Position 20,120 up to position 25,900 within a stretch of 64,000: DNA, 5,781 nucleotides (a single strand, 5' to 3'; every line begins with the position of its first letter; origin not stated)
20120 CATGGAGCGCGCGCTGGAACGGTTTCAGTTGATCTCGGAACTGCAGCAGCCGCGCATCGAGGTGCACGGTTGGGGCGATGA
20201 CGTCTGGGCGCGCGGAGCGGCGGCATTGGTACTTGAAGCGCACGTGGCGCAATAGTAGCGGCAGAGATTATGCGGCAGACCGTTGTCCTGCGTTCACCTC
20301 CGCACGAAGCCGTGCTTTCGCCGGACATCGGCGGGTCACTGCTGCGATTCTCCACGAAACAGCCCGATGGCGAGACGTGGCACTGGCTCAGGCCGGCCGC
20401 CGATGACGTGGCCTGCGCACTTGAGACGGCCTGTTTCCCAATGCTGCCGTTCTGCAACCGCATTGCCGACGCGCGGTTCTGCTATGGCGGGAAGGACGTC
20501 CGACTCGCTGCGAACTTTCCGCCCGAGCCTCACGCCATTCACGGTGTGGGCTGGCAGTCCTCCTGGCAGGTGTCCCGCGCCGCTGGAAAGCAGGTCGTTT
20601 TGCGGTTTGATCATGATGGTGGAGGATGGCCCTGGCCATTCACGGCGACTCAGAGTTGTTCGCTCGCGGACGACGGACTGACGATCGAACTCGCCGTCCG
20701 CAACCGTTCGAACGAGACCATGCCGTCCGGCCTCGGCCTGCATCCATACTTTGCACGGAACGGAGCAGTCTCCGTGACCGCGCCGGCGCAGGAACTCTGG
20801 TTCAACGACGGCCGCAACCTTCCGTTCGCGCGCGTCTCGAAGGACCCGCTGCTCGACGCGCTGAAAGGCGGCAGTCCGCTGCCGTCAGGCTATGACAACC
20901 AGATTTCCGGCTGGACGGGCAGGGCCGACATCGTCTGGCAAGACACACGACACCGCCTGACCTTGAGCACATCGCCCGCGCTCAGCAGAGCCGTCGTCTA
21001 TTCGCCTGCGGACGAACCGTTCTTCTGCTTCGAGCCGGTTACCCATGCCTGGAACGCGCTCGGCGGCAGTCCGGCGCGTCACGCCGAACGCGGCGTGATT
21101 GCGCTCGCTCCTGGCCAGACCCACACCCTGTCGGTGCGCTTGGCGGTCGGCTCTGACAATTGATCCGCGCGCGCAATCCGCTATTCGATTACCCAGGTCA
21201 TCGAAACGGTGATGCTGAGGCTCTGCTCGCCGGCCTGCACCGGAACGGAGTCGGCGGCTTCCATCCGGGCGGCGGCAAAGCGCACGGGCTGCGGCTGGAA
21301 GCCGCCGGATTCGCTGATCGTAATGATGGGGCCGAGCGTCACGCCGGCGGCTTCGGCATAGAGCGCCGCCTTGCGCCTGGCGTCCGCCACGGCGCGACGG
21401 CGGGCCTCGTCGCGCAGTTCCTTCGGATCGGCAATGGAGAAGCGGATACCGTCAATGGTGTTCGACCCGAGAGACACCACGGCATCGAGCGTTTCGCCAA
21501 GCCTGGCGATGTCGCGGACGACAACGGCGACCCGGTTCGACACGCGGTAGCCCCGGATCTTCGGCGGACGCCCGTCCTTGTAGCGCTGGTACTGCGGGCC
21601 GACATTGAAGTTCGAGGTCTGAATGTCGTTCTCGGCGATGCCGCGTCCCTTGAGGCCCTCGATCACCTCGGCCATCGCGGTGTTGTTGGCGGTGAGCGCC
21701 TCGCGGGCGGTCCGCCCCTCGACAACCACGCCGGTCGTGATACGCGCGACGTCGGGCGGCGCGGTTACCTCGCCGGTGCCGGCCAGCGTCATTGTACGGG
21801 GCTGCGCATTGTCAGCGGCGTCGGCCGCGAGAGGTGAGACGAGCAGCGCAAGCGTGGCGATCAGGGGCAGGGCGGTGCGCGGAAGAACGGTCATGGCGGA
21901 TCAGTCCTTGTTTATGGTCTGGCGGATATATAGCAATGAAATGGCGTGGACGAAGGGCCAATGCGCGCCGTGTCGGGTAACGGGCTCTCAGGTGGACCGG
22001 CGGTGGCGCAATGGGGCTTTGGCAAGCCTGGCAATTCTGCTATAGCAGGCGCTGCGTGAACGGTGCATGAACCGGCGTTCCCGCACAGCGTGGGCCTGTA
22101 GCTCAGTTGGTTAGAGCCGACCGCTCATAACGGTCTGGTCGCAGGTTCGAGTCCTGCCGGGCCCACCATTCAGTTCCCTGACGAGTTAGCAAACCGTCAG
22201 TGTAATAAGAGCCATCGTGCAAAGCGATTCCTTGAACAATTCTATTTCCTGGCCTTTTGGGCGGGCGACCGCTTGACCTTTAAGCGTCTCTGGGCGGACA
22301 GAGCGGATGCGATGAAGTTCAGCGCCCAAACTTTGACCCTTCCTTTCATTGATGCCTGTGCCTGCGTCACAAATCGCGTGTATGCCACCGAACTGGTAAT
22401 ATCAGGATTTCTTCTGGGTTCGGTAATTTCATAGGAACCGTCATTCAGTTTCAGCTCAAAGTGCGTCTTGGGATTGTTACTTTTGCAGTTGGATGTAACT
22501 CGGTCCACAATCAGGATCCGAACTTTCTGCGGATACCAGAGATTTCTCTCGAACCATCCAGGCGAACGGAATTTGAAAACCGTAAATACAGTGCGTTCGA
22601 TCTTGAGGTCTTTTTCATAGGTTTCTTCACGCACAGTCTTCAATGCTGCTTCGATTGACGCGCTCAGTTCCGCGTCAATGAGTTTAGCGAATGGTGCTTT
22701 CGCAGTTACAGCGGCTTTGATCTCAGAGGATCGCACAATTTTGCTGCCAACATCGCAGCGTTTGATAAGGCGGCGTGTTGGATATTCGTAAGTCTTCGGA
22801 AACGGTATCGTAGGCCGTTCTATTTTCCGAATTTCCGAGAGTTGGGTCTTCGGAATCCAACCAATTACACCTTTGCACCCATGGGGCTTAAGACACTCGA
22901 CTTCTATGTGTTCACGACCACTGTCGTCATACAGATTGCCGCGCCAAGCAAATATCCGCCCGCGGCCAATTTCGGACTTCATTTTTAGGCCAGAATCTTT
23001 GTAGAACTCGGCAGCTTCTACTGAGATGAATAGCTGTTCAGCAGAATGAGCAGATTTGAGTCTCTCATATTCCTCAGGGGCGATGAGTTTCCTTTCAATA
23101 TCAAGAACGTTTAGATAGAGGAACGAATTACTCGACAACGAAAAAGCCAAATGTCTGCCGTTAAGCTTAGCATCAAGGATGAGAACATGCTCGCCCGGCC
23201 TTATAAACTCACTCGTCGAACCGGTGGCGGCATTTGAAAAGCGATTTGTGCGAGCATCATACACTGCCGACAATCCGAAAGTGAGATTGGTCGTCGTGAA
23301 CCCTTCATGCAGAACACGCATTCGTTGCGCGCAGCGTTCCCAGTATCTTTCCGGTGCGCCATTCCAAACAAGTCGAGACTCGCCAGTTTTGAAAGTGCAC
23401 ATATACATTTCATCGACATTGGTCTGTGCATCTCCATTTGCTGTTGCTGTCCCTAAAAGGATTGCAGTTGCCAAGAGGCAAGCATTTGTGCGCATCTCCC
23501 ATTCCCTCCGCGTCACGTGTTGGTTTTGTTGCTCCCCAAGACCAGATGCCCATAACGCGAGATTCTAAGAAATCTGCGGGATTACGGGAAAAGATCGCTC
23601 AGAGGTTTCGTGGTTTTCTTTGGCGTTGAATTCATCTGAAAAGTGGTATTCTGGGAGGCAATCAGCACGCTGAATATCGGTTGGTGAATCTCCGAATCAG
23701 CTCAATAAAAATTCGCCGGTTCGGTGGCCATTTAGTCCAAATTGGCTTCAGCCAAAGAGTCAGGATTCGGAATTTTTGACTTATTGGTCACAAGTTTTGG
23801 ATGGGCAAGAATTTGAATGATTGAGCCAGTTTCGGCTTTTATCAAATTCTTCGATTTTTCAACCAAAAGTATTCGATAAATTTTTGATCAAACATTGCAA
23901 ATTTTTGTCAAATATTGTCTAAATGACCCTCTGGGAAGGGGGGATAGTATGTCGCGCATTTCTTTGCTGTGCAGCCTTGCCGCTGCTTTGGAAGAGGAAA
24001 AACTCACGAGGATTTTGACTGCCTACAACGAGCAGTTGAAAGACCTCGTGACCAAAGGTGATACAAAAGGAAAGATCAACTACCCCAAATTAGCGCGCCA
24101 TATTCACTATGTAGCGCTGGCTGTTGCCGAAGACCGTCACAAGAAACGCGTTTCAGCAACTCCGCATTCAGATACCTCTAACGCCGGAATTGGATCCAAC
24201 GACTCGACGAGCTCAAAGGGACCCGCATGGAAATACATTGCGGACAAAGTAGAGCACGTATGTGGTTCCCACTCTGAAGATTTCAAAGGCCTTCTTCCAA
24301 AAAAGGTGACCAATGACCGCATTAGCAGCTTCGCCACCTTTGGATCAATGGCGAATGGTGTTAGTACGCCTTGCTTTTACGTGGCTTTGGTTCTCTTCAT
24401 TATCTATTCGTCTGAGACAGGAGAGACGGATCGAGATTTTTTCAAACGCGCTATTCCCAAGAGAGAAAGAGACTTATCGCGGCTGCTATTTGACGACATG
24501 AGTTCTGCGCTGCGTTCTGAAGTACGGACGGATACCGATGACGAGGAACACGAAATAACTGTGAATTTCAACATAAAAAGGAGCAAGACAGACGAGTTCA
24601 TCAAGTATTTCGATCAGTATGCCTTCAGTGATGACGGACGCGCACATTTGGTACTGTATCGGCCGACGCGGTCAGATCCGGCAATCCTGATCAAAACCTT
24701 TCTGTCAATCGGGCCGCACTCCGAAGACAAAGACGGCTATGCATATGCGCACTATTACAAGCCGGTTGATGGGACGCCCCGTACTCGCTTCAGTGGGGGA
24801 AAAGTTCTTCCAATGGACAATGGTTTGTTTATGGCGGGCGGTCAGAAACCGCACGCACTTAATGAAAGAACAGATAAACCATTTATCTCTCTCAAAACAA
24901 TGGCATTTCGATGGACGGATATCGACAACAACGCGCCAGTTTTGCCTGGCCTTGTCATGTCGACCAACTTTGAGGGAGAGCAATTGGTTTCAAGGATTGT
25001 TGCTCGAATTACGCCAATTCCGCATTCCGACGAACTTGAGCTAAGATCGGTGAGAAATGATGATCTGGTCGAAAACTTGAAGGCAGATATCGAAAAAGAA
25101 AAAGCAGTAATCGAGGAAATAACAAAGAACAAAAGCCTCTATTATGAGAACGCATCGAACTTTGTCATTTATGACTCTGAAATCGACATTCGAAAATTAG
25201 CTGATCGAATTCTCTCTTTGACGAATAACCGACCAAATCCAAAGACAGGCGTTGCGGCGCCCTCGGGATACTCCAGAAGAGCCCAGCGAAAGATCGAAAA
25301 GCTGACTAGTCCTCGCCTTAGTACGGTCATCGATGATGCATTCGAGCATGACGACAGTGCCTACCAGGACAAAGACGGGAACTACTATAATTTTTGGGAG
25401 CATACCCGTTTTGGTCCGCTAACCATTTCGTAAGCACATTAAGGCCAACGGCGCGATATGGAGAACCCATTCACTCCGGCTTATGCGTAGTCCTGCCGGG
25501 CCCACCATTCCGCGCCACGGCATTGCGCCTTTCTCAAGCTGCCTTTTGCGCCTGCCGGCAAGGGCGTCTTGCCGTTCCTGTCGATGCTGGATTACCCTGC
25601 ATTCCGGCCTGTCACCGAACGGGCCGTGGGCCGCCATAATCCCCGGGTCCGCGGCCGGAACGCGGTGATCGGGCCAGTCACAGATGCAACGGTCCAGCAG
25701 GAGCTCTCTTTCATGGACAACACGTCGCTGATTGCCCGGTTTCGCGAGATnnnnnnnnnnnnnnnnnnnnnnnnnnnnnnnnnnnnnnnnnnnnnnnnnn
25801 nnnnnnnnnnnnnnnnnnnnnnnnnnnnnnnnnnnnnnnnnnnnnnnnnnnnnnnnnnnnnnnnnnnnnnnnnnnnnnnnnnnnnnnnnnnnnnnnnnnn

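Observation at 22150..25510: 3.3-kb islet bounded by an exact 22-bp duplication of the tRNA(CAT) 3' end, but with no recombinase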

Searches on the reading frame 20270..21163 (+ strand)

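Call 37: search_protein_families(library=pfam, proteins=[window:20270-21163:+], max_evalue=0.001)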
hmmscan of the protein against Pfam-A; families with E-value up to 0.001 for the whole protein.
window:20270-21163:+ (297 aa): 1 family
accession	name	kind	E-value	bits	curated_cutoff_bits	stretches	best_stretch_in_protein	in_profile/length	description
PF01263.26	Aldose_epim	-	3.5e-37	128.8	27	1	5-291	3-298/299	Aldose 1-epimerase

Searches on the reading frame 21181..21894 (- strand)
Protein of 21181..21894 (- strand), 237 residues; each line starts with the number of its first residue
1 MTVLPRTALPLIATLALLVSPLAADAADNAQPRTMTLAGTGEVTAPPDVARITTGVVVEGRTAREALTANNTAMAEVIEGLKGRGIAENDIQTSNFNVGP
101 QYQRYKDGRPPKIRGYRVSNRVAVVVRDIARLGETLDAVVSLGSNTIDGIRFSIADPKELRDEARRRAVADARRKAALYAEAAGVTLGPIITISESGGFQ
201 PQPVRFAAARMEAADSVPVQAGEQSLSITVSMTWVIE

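Call 25: find_encoding_contigs(protein=window:21181-21894:-, flank=8000, max_places=8)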
Protein window:21181-21894:- (237 aa): no gene with exactly this product is on record in the collection.

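Call 37: search_protein_families(library=pfam, proteins=[window:21181-21894:-], max_evalue=0.001)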
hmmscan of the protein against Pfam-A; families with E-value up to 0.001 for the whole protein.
window:21181-21894:- (237 aa): 1 family
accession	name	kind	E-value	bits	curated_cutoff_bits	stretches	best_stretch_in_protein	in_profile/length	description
PF04402.19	SIMPL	-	1.4e-62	212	25.2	1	36-234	2-205/205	Protein of unknown function (DUF541)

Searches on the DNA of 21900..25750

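Call 85: search_rna_families(source=window, start=21900, end=25750, threshold=evalue, max_evalue=0.1)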
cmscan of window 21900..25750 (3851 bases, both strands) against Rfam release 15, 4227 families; matches with E-value up to 0.1: 2.
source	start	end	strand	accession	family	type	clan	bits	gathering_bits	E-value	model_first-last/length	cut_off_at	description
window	22092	22165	+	RF00005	tRNA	Gene; tRNA;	CL00001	68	29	6.6e-14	1-71/71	no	tRNA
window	22092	22166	-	RF04354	Plastid-ycf2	Cis-reg;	-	28.1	65.7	0.007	1-75/75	no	Plastid-ycf2 5UTR RNA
